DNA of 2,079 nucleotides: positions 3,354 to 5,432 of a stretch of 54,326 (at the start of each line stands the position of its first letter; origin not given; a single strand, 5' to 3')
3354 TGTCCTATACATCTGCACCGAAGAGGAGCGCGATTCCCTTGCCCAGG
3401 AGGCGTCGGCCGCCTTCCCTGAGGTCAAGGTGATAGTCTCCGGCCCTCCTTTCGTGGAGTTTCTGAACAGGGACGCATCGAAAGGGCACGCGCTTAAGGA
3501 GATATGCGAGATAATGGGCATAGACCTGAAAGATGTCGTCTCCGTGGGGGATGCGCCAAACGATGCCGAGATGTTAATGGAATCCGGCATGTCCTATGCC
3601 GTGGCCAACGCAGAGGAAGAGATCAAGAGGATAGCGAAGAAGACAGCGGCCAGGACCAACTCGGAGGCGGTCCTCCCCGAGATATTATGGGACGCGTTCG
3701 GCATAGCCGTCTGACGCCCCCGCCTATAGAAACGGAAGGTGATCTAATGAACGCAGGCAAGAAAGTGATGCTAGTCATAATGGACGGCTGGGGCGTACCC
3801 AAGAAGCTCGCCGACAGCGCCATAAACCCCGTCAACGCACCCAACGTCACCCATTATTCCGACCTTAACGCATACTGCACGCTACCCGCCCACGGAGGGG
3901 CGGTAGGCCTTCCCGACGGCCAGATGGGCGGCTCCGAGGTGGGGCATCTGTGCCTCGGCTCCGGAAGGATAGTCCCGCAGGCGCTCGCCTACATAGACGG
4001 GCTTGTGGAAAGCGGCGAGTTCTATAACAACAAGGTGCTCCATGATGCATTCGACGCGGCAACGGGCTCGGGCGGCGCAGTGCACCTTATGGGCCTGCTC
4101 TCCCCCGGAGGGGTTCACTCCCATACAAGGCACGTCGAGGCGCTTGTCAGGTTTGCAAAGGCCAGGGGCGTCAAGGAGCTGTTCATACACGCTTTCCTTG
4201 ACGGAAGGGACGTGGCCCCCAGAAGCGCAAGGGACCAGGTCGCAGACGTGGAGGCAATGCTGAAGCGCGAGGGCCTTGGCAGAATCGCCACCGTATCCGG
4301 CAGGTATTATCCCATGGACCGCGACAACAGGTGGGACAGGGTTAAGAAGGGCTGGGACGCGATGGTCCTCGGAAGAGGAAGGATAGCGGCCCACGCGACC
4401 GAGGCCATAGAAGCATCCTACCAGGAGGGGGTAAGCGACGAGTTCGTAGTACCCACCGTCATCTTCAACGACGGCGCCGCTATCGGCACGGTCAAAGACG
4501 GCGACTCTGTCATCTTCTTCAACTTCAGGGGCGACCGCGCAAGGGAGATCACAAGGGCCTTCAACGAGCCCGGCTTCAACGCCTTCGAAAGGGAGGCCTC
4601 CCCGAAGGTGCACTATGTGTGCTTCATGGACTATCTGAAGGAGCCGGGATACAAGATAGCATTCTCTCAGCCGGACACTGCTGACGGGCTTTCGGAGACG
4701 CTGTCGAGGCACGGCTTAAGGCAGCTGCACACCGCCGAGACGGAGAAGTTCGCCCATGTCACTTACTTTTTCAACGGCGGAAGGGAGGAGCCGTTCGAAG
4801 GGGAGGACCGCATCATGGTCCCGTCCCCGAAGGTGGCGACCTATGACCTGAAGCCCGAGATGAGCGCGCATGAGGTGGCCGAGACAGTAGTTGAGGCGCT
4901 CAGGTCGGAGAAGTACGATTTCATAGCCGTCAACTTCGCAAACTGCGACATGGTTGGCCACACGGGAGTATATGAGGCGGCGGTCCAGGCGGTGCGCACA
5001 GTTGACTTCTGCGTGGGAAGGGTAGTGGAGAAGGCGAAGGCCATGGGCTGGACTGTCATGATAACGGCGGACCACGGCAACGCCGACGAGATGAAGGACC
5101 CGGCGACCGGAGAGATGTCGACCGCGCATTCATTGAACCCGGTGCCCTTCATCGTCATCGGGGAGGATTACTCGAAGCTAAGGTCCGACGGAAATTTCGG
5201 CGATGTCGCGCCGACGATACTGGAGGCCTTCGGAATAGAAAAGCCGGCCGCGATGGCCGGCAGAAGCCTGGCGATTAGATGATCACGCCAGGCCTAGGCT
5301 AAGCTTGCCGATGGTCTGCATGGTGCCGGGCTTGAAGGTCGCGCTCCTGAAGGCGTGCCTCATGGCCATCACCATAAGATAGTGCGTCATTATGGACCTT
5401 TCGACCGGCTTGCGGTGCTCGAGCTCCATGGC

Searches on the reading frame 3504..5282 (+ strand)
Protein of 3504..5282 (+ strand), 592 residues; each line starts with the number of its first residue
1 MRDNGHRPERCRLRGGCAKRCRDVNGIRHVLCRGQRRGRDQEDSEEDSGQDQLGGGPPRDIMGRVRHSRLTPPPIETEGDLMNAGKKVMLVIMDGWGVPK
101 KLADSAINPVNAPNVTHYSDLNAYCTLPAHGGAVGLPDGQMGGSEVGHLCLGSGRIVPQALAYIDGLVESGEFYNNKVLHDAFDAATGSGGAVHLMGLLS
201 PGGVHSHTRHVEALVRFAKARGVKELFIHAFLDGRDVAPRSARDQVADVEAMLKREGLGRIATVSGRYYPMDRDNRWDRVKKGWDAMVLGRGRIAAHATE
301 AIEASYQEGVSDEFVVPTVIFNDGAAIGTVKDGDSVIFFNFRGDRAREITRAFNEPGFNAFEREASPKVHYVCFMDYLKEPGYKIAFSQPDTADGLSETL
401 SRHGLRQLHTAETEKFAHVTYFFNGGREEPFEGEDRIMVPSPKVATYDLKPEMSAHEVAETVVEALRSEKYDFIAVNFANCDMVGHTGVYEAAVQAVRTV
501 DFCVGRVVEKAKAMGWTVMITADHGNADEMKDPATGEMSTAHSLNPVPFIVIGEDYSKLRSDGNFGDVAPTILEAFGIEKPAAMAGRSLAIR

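Call 16: search_protein_families(library=ncbifam, proteins=[window:3504-5282:+], max_evalue=0.00001)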
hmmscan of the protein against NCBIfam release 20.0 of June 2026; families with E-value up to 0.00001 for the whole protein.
window:3504-5282:+ (592 aa): 8 families
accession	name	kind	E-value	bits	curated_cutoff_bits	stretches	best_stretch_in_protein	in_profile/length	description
TIGR01307.1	pgm_bpd_ind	equivalog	2.3e-193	643.3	330.65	1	86-589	1-503/504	2,3-bisphosphoglycerate-independent phosphoglycerate mutase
NF003897.0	PRK05434.1-5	equivalog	2.9e-175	583.6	862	1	82-591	2-512/514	2,3-bisphosphoglycerate-independent phosphoglycerate mutase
NF003104.0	PRK04024.1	equivalog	1.6e-10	40.3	489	1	451-555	276-369/412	2,3-bisphosphoglycerate-independent phosphoglycerate mutase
TIGR00306.2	apgM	subfamily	4e-10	39.2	320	1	457-557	278-370/403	2,3-bisphosphoglycerate-independent phosphoglycerate mutase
NF003766.0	PRK05362.1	equivalog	1.2e-09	37.4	256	1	451-582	260-386/396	phosphopentomutase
NF009049.0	PRK12383.1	equivalog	7.9e-09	34.9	254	1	453-588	269-396/408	phosphopentomutase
TIGR02535.1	hyp_Hser_kinase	hypoth_equivalog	2.3e-06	26.7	446.3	1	460-565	276-373/397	proposed homoserine kinase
NF003160.0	PRK04135.1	equivalog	3.7e-06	25.8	468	0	462-554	277-359/403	2,3-bisphosphoglycerate-independent phosphoglycerate mutase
